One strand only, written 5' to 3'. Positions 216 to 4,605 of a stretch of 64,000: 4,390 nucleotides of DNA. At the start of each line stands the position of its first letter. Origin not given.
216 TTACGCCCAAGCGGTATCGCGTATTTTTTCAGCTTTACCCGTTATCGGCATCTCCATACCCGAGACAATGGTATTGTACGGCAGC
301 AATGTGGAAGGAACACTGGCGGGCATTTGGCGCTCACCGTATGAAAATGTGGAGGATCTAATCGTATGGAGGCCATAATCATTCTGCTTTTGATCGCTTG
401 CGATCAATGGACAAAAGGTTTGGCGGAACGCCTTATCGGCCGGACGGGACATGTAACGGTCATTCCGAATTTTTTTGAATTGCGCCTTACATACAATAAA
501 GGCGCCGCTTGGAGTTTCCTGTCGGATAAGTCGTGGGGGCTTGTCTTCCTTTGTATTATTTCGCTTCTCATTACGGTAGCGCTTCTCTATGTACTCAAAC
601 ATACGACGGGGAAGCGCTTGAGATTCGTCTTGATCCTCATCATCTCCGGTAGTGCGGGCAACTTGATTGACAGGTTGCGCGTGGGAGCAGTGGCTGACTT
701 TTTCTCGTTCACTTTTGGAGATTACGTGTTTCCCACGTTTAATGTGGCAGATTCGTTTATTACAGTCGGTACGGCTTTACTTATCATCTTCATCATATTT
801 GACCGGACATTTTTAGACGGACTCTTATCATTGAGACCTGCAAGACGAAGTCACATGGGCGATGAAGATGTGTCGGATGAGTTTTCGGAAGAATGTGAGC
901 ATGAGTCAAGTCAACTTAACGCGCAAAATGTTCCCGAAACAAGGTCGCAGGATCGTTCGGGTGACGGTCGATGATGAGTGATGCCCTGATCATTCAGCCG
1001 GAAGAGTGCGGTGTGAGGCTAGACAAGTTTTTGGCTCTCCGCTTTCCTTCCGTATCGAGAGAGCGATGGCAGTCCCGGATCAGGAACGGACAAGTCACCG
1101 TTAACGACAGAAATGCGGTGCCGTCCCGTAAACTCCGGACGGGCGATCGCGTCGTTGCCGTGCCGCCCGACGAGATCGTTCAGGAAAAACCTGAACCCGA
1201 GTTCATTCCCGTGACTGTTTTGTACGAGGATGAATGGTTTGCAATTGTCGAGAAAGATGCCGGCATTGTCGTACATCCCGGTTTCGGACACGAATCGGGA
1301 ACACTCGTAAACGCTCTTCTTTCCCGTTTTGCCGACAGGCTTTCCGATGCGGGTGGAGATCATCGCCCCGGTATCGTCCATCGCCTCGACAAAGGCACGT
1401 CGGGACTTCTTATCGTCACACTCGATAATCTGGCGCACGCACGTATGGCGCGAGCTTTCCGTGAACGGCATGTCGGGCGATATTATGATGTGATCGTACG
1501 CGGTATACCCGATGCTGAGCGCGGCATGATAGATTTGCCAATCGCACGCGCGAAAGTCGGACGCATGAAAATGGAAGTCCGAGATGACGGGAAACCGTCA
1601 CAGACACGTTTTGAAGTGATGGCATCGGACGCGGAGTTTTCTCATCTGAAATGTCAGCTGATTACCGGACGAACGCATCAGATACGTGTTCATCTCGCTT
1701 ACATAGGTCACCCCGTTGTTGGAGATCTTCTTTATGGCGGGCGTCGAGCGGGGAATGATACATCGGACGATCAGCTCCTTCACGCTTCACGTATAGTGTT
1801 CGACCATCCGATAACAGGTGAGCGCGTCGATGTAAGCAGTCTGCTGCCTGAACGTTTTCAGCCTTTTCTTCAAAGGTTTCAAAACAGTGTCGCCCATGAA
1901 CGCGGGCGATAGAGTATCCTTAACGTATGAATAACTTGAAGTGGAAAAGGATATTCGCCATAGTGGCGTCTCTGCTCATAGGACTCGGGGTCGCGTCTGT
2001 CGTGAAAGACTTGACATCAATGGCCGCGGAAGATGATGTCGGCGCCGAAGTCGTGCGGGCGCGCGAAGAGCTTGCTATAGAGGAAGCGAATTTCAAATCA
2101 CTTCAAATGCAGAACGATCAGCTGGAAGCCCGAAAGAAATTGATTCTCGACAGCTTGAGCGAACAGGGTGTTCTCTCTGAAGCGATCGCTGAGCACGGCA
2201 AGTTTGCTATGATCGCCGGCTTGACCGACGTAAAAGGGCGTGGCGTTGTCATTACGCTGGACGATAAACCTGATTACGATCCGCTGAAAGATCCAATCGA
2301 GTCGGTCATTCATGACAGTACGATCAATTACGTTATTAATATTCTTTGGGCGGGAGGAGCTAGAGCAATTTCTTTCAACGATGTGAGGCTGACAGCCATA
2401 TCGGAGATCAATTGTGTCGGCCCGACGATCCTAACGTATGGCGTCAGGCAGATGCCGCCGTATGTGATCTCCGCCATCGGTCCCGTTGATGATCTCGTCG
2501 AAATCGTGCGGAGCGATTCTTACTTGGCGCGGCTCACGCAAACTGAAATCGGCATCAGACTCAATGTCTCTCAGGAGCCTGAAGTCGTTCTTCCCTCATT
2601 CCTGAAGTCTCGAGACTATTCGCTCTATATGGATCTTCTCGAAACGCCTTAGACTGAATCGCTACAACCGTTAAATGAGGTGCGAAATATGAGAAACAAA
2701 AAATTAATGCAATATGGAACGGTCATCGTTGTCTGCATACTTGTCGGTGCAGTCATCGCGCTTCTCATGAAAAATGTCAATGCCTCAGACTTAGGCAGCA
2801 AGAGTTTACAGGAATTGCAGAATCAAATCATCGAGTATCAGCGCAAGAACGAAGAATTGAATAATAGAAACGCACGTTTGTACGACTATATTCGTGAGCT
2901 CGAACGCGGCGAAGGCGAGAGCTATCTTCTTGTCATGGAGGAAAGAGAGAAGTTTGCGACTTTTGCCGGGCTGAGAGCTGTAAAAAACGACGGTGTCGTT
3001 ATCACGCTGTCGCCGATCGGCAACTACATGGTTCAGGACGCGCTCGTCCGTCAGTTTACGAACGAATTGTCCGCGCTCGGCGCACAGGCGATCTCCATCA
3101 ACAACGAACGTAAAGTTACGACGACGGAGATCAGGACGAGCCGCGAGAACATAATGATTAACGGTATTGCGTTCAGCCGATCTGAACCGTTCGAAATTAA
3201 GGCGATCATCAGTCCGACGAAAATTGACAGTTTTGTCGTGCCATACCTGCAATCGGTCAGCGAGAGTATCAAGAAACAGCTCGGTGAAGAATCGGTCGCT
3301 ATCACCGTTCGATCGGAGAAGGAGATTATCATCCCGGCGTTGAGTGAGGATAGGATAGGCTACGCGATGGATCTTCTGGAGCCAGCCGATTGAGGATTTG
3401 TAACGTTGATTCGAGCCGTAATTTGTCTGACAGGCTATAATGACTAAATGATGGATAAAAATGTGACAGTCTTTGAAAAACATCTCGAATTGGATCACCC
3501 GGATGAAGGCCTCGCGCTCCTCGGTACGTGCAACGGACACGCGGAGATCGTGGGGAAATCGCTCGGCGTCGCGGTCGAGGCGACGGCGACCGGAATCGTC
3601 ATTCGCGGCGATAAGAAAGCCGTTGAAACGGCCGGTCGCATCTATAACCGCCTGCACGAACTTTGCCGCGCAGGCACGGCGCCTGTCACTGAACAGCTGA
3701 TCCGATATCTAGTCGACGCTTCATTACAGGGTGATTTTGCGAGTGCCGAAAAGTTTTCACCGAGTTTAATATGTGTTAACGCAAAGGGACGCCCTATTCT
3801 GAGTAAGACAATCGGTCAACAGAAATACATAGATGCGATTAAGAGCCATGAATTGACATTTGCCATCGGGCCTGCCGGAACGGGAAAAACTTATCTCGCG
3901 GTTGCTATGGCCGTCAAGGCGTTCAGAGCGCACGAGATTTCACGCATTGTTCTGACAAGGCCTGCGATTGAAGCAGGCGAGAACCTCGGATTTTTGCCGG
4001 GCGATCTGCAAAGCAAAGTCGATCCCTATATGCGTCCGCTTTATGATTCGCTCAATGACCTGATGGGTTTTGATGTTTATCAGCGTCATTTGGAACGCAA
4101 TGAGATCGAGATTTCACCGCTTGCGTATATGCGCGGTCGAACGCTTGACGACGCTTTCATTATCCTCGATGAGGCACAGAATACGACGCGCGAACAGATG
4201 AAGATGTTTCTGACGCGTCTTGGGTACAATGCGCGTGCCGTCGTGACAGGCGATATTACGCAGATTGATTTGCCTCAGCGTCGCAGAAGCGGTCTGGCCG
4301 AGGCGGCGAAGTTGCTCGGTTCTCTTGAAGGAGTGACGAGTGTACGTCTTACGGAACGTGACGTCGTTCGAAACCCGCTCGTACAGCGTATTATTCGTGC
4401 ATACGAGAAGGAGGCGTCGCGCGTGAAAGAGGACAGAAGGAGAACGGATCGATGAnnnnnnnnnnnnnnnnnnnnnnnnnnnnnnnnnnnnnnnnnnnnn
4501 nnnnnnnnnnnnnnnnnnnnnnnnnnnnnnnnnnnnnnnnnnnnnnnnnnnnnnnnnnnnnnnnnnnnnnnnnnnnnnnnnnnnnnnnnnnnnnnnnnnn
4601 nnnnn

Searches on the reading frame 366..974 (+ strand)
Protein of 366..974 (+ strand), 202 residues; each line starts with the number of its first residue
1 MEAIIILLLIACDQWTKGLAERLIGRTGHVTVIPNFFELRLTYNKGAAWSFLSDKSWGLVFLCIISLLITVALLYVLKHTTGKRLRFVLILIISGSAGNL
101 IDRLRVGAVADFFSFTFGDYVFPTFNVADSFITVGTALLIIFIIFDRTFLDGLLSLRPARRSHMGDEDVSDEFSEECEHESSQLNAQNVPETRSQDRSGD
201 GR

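Call 57: search_protein_families(library=pfam, proteins=[window:366-974:+], max_evalue=0.00001)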
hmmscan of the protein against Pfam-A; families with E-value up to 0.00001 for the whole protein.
window:366-974:+ (202 aa): 1 family
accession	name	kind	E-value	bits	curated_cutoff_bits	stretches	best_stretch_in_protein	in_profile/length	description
PF01252.23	Peptidase_A8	-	3.2e-38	131.6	25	1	5-145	1-142/142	Signal peptidase (SPase) II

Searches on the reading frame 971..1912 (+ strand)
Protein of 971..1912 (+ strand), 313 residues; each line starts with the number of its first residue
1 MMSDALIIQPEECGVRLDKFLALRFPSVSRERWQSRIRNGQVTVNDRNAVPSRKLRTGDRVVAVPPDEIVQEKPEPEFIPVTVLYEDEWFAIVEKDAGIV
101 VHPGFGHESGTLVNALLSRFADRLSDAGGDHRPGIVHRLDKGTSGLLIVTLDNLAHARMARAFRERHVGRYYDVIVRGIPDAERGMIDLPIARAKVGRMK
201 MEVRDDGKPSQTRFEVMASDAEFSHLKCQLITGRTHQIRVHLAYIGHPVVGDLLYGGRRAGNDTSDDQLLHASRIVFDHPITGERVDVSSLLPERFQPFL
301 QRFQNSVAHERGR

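Call 57: search_protein_families(library=pfam, proteins=[window:971-1912:+], max_evalue=0.00001)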
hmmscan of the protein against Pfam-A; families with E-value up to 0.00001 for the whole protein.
window:971-1912:+ (313 aa): 2 families
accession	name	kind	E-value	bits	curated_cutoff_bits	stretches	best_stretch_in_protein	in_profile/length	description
PF00849.27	PseudoU_synth_2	-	3.6e-33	115.4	26.8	1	91-243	3-151/152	RNA pseudouridylate synthase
PF01479.30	S4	-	6e-06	26.3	22.8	0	15-61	1-48/48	S4 domain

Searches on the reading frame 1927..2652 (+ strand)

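Call 57: search_protein_families(library=pfam, proteins=[window:1927-2652:+], max_evalue=0.00001)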
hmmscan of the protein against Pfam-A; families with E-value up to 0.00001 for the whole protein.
window:1927-2652:+ (241 aa): 1 family
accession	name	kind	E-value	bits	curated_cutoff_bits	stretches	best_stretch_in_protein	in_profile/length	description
PF05949.17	DUF881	-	3.4e-34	118.3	25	1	92-230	4-141/146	Bacterial protein of unknown function (DUF881)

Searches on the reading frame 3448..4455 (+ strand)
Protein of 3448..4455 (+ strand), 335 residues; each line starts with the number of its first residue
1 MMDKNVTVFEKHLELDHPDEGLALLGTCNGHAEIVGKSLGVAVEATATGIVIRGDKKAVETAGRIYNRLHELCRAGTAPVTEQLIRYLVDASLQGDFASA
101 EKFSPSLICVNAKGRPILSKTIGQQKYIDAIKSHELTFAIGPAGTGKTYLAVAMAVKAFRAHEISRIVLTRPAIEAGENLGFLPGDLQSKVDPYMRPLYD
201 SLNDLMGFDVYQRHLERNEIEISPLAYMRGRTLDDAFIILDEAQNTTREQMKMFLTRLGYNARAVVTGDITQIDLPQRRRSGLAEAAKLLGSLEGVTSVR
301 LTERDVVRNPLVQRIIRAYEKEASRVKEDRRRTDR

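Call 57: search_protein_families(library=pfam, proteins=[window:3448-4455:+], max_evalue=0.00001)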
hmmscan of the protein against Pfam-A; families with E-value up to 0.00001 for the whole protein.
window:3448-4455:+ (335 aa): 3 families
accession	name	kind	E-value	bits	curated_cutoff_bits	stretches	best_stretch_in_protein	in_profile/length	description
PF02562.22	PhoH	-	1.5e-92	309.2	27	1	117-320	2-205/205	PhoH-like protein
PF13604.12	AAA_30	-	2.5e-07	31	27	1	123-273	5-128/191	AAA domain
PF13245.12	AAA_19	-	5.6e-07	30.3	25.1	1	124-273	1-129/134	AAA domain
